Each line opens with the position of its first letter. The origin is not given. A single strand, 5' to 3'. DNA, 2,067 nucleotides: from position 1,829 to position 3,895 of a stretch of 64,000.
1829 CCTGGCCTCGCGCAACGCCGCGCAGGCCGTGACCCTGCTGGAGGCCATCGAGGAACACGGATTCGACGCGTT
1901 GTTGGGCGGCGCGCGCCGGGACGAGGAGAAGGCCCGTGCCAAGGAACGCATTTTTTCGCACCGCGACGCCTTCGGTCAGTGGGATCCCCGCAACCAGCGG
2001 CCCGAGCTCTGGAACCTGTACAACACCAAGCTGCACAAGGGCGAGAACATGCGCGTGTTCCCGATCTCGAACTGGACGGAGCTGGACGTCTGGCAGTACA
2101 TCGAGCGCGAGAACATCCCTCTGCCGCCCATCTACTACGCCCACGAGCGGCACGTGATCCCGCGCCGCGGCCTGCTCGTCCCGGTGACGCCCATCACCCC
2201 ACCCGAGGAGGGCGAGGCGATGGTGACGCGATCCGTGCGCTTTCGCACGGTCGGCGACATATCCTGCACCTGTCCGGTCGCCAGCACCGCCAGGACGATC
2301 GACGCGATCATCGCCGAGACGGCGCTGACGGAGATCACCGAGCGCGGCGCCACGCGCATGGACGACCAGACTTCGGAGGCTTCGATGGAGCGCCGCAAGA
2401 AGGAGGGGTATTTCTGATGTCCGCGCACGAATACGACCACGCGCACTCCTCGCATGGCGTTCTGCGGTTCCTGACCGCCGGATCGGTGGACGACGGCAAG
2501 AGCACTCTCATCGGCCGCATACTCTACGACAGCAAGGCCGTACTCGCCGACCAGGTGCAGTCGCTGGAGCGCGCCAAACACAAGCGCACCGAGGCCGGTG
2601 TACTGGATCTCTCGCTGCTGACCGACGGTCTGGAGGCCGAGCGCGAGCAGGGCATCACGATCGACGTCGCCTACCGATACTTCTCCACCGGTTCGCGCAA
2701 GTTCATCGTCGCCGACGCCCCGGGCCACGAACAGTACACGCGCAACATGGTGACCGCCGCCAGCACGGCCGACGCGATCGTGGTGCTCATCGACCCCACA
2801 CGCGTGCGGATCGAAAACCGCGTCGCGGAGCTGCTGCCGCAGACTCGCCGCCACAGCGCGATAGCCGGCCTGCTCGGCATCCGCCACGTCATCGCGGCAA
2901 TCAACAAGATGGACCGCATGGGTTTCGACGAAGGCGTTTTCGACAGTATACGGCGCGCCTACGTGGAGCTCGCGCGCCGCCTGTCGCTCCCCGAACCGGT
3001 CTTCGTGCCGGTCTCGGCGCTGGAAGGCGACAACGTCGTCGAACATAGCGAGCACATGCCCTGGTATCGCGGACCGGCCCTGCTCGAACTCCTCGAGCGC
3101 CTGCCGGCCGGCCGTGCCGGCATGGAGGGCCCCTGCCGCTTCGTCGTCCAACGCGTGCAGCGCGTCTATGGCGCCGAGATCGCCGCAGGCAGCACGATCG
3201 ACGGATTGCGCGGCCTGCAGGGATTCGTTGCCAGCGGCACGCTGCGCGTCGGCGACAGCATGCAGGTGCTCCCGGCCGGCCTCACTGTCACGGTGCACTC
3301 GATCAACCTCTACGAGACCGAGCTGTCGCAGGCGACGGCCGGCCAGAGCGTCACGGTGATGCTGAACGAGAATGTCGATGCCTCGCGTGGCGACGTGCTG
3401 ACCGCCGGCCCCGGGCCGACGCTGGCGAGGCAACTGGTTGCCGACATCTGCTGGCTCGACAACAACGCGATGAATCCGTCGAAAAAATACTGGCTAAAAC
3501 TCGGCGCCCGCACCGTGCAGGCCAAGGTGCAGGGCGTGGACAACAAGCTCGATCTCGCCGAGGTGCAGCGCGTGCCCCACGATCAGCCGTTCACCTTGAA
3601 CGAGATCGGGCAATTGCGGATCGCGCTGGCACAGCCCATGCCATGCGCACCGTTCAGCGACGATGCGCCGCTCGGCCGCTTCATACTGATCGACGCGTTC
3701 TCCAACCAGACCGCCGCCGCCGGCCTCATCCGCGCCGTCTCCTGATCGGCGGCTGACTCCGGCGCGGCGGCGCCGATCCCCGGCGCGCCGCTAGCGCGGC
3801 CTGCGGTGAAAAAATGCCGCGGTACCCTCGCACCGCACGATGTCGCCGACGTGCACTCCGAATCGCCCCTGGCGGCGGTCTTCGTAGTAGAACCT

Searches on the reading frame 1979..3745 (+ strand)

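Call 84: search_protein_families(library=pfam, proteins=[window:1979-3745:+], max_evalue=0.0001)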
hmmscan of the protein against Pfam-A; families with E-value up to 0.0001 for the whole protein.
window:1979-3745:+ (588 aa): 3 families
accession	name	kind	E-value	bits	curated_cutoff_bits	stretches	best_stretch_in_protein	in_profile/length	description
PF00009.33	GTP_EFTU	-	3.8e-34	118.4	26.5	1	162-367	4-177/188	Elongation factor Tu GTP binding domain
PF22594.2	GTP-eEF1A_C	-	4.9e-19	69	27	1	486-584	2-100/101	GTP-eEF1A C-terminal domain-like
PF01926.29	MMR_HSR1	-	2.2e-05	25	21.9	0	219-288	25-102/113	50S ribosome-binding GTPase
